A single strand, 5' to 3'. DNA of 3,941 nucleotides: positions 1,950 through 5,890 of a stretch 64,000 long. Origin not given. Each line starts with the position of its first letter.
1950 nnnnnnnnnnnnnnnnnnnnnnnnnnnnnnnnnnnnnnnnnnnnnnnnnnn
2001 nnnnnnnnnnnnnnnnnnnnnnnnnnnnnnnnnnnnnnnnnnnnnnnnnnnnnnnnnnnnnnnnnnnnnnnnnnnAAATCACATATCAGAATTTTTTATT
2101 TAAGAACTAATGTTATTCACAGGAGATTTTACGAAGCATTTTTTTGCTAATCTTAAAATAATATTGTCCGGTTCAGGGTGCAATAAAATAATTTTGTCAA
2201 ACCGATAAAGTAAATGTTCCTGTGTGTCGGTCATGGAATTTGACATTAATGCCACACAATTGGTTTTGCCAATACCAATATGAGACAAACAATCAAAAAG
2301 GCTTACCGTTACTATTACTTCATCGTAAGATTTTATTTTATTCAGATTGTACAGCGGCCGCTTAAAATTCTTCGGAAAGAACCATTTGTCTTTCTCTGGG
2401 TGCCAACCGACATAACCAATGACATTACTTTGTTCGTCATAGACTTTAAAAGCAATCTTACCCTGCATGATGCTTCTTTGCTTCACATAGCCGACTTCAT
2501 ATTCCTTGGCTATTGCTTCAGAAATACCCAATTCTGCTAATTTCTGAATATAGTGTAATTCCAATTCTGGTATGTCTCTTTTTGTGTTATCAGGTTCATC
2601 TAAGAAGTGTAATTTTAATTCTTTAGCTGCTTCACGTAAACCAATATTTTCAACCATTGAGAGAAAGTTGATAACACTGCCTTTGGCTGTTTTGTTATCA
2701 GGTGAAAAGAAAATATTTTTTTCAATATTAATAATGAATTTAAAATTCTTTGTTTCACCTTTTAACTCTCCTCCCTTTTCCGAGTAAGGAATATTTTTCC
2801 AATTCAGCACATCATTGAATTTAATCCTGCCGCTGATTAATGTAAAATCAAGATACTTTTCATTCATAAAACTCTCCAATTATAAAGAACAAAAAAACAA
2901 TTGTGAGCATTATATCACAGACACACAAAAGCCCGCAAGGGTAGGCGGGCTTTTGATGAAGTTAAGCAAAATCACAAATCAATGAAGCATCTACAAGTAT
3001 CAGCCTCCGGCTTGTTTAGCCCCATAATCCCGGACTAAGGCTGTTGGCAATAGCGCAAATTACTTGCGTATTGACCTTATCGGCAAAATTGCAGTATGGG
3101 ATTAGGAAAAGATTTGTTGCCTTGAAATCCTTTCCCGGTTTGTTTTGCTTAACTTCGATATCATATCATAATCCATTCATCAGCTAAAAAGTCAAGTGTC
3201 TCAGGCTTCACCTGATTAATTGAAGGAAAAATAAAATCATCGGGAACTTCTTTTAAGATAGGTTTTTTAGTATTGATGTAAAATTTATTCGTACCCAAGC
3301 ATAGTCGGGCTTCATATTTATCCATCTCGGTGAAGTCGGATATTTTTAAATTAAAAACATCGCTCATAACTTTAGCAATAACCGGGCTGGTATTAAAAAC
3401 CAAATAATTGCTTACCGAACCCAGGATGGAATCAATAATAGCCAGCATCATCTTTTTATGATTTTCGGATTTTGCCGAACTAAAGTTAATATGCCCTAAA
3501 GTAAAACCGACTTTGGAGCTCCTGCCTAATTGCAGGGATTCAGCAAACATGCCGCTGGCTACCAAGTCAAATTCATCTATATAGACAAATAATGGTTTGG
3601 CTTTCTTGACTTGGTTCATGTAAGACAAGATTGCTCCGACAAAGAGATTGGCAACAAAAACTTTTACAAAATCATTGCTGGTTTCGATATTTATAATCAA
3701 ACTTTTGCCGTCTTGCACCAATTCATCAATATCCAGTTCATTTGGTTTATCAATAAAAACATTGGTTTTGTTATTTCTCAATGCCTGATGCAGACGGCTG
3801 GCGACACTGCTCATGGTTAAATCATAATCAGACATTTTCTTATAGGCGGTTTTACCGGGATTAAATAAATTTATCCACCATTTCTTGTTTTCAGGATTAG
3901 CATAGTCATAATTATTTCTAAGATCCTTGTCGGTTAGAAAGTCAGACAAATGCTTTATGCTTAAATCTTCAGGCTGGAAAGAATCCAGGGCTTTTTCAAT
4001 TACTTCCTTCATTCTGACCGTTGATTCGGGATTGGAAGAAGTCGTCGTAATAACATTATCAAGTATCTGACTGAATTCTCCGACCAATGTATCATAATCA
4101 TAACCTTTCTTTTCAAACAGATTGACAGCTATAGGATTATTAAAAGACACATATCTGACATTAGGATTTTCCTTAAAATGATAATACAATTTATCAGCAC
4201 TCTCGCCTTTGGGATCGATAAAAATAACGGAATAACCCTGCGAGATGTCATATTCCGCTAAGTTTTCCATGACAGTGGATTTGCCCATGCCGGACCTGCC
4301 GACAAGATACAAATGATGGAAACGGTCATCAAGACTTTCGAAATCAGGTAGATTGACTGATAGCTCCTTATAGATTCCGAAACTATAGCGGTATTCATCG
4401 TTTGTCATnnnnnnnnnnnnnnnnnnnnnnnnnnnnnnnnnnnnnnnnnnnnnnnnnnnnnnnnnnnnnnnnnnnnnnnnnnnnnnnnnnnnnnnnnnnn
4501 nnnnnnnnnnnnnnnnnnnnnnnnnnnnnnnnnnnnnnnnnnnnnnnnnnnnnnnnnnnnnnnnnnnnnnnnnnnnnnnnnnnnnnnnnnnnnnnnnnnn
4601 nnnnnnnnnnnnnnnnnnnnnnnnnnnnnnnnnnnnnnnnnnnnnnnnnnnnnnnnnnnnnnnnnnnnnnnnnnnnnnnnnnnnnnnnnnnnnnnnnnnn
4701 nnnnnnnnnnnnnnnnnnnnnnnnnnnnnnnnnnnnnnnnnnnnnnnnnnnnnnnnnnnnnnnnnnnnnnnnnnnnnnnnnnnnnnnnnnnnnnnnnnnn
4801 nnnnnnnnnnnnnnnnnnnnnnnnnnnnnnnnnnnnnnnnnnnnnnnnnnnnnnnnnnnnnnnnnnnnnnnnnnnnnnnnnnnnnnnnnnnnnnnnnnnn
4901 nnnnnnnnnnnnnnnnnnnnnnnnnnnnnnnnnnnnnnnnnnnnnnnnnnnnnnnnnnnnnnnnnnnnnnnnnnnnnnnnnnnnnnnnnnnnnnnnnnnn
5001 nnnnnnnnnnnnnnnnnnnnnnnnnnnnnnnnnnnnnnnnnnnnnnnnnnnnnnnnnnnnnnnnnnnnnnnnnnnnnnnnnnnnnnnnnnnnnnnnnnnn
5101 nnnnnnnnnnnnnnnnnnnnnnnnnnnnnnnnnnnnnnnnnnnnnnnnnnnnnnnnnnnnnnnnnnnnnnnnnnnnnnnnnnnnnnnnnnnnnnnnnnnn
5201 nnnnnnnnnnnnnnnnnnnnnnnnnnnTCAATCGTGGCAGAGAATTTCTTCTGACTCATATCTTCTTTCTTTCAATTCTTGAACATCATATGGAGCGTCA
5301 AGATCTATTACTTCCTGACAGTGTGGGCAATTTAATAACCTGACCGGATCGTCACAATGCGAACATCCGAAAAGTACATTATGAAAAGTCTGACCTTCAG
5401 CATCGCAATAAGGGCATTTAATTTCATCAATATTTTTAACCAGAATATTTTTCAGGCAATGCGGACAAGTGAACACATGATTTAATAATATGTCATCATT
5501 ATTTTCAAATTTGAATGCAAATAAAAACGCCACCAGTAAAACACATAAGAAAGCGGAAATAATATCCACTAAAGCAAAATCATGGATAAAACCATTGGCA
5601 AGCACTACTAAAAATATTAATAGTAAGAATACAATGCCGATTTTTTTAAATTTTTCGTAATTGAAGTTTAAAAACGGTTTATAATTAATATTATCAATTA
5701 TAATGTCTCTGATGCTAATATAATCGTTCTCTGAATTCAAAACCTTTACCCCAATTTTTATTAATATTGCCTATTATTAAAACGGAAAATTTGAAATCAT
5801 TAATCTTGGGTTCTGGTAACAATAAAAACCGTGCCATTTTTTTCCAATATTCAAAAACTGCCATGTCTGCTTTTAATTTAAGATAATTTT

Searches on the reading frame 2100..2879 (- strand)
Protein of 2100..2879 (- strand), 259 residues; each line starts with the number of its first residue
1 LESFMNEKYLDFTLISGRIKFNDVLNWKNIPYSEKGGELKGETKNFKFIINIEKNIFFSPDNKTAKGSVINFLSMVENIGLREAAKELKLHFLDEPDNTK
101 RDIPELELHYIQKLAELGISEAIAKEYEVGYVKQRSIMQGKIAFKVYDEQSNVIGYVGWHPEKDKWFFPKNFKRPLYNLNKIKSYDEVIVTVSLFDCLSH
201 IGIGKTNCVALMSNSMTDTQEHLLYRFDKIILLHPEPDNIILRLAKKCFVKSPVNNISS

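Call 12: search_protein_families(library=pfam, proteins=[window:2100-2879:-], max_evalue=0.001)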
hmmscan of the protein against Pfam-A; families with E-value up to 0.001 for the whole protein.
window:2100-2879:- (259 aa): 0 families

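Call 39: search_protein_families(library=padloc, proteins=[window:2100-2879:-], max_evalue=0.001)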
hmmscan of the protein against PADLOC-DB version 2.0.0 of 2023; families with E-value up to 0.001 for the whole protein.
window:2100-2879:- (259 aa): 1 family
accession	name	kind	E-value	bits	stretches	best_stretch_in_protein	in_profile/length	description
PDLC03800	RTasDnaG-like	-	0.00015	18.6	1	131-216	249-314/550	DRT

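Call 40: search_protein_families(library=phrogs, proteins=[window:2100-2879:-], max_evalue=0.001)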
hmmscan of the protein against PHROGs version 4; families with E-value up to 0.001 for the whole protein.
window:2100-2879:- (259 aa): 3 families
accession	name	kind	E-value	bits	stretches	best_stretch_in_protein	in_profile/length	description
phrog_47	-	DNA, RNA and nucleotide metabolism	1.8e-14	54.3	1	41-232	59-279/947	DNA primase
phrog_239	-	DNA, RNA and nucleotide metabolism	5.3e-07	30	1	82-233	82-257/801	DNA primase/helicase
phrog_6444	-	DNA, RNA and nucleotide metabolism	0.00038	20.4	0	139-231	201-305/577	DNA primase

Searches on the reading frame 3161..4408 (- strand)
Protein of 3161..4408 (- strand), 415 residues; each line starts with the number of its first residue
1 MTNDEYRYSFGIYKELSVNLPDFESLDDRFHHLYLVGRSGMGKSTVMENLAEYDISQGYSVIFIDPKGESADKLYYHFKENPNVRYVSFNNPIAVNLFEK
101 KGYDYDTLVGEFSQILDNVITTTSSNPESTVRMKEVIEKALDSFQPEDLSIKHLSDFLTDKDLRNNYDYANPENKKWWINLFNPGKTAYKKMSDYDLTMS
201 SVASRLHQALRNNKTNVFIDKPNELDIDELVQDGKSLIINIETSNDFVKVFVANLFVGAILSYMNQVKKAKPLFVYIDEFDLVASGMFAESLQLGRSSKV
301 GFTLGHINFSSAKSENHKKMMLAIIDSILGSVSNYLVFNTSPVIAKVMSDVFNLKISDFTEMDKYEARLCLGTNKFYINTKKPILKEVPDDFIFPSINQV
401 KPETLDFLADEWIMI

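Call 12: search_protein_families(library=pfam, proteins=[window:3161-4408:-], max_evalue=0.001)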
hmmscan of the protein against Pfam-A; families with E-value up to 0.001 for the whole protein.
window:3161-4408:- (415 aa): 6 families
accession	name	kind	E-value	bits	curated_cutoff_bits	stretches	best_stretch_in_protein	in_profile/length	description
PF01935.23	DUF87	-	5.3e-09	36.9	23.2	1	31-256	24-216/220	Helicase HerA, central domain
PF20720.3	nSTAND3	-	5.6e-07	29.8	27.2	1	30-80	17-63/155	Novel STAND NTPase 3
PF13401.12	AAA_22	-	3.9e-06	27.7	27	1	32-81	7-57/130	AAA domain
PF13191.12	AAA_16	-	7.2e-05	23.8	32.6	0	28-145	22-128/167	AAA ATPase domain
PF13604.12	AAA_30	-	0.00068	19.9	27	0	34-74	22-62/191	AAA domain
PF01637.24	ATPase_2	-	0.00071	19.9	33.2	0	32-86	22-76/225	ATPase domain predominantly from Archaea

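Call 39: search_protein_families(library=padloc, proteins=[window:3161-4408:-], max_evalue=0.001)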
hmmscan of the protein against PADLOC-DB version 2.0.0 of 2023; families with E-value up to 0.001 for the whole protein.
window:3161-4408:- (415 aa): 3 families
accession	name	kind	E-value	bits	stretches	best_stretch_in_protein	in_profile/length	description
PDLC04140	mad8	-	1.1e-13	49.4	1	31-301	28-226/314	mads_8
PDLC04103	HerA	-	0.00017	18.1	0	32-80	174-224/579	-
PDLC02422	PprDinG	-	0.00087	15.5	0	15-80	180-243/930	-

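Call 40: search_protein_families(library=phrogs, proteins=[window:3161-4408:-], max_evalue=0.001)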
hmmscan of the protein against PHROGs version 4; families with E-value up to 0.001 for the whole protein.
window:3161-4408:- (415 aa): 4 families
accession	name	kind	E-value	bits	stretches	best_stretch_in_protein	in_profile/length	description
phrog_5156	-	unknown function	7.1e-19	68.4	1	24-374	405-758/824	-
phrog_2666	-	head and packaging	4.5e-05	23.3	1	31-72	322-363/555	terminase large subunit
phrog_7035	-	unknown function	0.0002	20.8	1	31-75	212-258/969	-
phrog_1815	-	other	0.00034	21.9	1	33-139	6-111/197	guanylate kinase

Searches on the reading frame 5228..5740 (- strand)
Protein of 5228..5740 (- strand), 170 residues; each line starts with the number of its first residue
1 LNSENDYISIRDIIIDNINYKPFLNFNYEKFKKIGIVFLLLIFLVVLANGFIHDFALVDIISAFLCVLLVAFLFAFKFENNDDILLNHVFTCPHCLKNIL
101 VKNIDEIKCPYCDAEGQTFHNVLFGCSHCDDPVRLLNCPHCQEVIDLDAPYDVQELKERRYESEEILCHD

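Call 12: search_protein_families(library=pfam, proteins=[window:5228-5740:-], max_evalue=0.001)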
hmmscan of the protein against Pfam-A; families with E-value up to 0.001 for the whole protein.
window:5228-5740:- (170 aa): 3 families
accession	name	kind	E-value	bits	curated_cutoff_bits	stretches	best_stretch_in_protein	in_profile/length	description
PF13920.12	zf-C3HC4_3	-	4e-05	23.8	27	0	87-115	21-45/49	Zinc finger, C3HC4 type (RING finger)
PF12773.13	DZR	-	0.00015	22.3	27.3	0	109-149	1-38/45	Double zinc ribbon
PF24441.1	DUF7560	-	0.00065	19.8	27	0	88-101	4-17/44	Family of unknown function (DUF7560)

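Call 39: search_protein_families(library=padloc, proteins=[window:5228-5740:-], max_evalue=0.001)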
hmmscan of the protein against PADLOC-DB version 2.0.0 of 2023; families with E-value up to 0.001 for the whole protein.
window:5228-5740:- (170 aa): 0 families

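Call 40: search_protein_families(library=phrogs, proteins=[window:5228-5740:-], max_evalue=0.001)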
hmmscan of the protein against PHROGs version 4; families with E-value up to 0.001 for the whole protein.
window:5228-5740:- (170 aa): 0 families
